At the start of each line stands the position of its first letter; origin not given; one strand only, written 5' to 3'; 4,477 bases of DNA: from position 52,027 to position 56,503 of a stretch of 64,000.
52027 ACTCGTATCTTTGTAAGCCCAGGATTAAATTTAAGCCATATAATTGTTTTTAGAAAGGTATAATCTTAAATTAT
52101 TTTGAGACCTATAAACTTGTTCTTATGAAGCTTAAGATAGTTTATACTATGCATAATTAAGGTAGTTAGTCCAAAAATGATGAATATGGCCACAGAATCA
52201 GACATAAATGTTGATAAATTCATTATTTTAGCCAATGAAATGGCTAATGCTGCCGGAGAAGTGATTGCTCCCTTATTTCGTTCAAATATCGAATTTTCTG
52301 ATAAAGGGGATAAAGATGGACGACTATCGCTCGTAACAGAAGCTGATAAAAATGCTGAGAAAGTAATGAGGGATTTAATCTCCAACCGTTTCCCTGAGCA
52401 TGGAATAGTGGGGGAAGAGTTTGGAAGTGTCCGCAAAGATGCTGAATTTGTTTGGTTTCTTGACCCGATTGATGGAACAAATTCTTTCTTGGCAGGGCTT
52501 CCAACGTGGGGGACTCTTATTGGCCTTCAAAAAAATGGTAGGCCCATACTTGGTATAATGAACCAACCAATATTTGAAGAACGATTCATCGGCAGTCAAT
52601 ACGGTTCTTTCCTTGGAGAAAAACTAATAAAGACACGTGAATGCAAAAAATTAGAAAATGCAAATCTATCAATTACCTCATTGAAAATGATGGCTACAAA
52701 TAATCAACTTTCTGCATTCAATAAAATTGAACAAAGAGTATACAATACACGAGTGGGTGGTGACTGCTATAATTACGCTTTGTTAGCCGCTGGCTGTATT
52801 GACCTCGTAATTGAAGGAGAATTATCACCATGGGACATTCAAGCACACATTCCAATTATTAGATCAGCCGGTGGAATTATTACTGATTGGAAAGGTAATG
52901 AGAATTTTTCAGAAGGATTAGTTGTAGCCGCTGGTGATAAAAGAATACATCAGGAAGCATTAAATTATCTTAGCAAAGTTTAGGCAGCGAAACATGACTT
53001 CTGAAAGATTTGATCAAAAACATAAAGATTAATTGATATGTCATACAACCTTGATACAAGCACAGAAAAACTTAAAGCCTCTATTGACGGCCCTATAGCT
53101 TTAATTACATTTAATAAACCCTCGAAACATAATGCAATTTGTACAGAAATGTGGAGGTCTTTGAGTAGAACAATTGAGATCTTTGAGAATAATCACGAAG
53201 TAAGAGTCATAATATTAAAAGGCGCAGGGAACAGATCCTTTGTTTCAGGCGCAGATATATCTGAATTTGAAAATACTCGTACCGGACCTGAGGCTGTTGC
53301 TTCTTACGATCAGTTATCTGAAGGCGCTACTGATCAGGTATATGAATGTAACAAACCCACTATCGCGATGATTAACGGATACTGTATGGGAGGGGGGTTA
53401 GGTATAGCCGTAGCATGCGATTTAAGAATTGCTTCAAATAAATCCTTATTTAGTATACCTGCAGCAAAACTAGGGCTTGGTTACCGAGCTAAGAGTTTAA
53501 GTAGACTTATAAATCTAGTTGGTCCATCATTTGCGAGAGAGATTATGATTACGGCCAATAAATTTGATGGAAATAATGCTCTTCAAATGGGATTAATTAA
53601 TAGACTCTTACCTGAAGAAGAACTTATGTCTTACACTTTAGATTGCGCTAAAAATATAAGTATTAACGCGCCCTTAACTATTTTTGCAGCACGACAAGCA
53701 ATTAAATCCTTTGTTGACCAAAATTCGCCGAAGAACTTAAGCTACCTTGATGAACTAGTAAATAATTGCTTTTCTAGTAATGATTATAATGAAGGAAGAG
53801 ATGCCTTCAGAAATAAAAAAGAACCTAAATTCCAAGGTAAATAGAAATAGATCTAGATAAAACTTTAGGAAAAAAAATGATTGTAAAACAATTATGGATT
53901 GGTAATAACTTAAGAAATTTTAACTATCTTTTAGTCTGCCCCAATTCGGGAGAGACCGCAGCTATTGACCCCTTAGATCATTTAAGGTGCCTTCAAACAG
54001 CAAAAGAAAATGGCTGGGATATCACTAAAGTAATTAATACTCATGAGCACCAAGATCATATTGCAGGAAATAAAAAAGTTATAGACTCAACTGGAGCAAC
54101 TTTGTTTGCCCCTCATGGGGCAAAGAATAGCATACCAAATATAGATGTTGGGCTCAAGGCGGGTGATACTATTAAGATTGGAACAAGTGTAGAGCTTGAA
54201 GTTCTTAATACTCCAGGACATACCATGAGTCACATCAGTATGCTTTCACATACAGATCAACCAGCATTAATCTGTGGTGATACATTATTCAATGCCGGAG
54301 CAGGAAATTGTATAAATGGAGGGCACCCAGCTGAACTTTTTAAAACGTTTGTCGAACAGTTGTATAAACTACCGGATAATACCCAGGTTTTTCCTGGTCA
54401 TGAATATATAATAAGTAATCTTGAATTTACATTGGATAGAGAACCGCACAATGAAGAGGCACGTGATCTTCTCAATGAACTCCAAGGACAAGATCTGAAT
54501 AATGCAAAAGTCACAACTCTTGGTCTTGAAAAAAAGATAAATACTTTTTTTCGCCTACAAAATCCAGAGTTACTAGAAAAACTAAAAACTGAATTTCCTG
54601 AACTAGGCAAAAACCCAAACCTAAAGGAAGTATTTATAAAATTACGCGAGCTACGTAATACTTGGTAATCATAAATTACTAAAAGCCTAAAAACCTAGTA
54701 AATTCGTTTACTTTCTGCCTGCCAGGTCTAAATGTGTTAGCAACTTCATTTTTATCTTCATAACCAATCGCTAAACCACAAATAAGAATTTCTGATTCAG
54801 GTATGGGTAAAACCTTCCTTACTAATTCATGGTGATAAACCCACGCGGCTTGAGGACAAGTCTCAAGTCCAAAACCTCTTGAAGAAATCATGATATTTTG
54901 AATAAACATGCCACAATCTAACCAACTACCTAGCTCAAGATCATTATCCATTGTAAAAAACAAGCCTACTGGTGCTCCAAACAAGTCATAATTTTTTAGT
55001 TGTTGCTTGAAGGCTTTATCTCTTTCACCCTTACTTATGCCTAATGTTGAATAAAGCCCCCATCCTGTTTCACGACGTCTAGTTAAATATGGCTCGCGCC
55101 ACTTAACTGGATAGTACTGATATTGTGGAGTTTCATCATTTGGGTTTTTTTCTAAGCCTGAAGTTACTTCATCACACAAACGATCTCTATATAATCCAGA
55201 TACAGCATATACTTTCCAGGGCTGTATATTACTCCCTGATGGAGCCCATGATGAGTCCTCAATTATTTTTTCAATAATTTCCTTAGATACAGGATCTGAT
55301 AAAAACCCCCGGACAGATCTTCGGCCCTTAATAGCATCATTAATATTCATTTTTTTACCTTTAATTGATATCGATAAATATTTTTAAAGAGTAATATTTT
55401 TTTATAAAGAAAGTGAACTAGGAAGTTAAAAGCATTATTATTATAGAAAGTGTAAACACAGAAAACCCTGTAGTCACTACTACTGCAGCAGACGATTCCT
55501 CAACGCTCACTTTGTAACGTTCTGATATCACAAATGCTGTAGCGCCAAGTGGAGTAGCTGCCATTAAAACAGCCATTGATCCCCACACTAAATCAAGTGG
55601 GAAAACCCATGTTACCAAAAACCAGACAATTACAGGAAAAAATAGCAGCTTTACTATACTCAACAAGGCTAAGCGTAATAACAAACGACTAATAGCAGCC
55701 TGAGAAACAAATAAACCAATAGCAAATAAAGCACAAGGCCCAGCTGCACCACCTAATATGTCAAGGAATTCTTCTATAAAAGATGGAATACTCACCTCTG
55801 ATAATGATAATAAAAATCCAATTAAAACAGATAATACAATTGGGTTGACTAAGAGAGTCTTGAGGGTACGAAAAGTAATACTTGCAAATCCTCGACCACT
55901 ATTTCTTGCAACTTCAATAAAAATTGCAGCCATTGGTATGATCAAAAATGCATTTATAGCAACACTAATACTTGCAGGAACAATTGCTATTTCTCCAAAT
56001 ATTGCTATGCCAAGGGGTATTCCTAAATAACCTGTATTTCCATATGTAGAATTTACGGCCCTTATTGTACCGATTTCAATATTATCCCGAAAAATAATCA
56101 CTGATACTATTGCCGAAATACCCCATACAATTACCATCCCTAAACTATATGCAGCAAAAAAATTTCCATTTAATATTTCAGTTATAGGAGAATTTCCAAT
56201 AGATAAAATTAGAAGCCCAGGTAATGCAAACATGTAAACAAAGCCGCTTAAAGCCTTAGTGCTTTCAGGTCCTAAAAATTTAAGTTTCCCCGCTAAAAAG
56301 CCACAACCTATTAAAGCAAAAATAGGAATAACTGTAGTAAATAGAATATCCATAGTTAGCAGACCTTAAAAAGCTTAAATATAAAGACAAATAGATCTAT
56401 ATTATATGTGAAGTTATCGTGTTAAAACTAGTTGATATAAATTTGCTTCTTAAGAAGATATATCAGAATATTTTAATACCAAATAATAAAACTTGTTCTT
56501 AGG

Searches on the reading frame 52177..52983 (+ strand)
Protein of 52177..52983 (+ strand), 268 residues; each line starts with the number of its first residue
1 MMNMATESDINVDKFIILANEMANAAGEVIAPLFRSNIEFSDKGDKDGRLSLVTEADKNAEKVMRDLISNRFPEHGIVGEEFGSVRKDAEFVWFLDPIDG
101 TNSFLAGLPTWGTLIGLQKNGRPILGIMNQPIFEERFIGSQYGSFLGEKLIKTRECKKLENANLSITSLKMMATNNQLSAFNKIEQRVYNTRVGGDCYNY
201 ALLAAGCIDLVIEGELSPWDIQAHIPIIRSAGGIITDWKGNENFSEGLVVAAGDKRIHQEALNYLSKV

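Call 36: search_protein_families(library=pfam, proteins=[window:52177-52983:+], max_evalue=0.0001)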
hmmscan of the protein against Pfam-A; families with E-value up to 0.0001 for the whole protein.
window:52177-52983:+ (268 aa): 1 family
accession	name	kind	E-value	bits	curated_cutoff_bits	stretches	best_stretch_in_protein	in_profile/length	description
PF00459.30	Inositol_P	-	1.5e-51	175.9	27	1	13-263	3-264/271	Inositol monophosphatase family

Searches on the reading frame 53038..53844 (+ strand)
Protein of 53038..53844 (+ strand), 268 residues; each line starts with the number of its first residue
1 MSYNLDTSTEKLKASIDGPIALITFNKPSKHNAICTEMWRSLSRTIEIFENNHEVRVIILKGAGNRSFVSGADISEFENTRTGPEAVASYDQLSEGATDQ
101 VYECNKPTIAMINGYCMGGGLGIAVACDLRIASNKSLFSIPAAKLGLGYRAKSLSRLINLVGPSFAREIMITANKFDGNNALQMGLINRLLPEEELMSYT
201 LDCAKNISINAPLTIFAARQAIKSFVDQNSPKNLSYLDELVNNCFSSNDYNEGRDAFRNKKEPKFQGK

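Call 36: search_protein_families(library=pfam, proteins=[window:53038-53844:+], max_evalue=0.0001)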
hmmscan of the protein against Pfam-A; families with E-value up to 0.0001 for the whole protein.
window:53038-53844:+ (268 aa): 2 families
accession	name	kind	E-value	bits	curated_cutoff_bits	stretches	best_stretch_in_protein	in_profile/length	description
PF00378.25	ECH_1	-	9.8e-57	192.6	27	1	19-267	5-250/251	Enoyl-CoA hydratase/isomerase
PF16113.10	ECH_2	-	5.9e-33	115.2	27.2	1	21-260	2-241/335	Enoyl-CoA hydratase/isomerase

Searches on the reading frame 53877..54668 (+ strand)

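Call 36: search_protein_families(library=pfam, proteins=[window:53877-54668:+], max_evalue=0.0001)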
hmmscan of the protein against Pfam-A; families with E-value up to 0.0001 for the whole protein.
window:53877-54668:+ (263 aa): 2 families
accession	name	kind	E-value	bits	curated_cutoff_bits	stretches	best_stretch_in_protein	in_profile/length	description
PF16123.11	HAGH_C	-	4.4e-14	53.1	25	1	176-263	1-83/83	Hydroxyacylglutathione hydrolase C-terminus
PF00753.33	Lactamase_B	-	2.3e-13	51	22.7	1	34-175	33-196/196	Metallo-beta-lactamase superfamily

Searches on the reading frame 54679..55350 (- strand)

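Call 36: search_protein_families(library=pfam, proteins=[window:54679-55350:-], max_evalue=0.0001)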
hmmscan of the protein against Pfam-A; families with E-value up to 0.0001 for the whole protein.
window:54679-55350:- (223 aa): 2 families
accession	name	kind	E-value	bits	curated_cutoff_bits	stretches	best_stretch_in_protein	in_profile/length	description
PF00881.29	Nitroreductase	-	1.1e-30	107.5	23.5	1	7-197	1-167/167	Nitroreductase family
PF14512.11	TM1586_NiRdase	-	2.6e-07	30.9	27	0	111-206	50-141/215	Putative TM nitroreductase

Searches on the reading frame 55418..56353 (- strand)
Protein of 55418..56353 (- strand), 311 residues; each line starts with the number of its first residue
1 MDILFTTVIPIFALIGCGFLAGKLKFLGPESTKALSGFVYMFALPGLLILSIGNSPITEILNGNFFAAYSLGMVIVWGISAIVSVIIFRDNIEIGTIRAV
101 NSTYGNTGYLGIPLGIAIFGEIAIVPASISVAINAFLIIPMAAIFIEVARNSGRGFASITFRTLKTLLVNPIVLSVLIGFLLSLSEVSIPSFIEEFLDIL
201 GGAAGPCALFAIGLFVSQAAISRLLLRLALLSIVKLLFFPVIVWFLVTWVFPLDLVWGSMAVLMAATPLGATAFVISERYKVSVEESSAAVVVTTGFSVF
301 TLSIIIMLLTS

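Call 36: search_protein_families(library=pfam, proteins=[window:55418-56353:-], max_evalue=0.0001)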
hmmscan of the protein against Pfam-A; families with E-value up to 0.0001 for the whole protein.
window:55418-56353:- (311 aa): 1 family
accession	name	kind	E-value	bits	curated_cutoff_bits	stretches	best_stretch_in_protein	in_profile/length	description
PF03547.23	Mem_trans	-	7.1e-38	130.5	25.7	1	4-306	2-343/343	Membrane transport protein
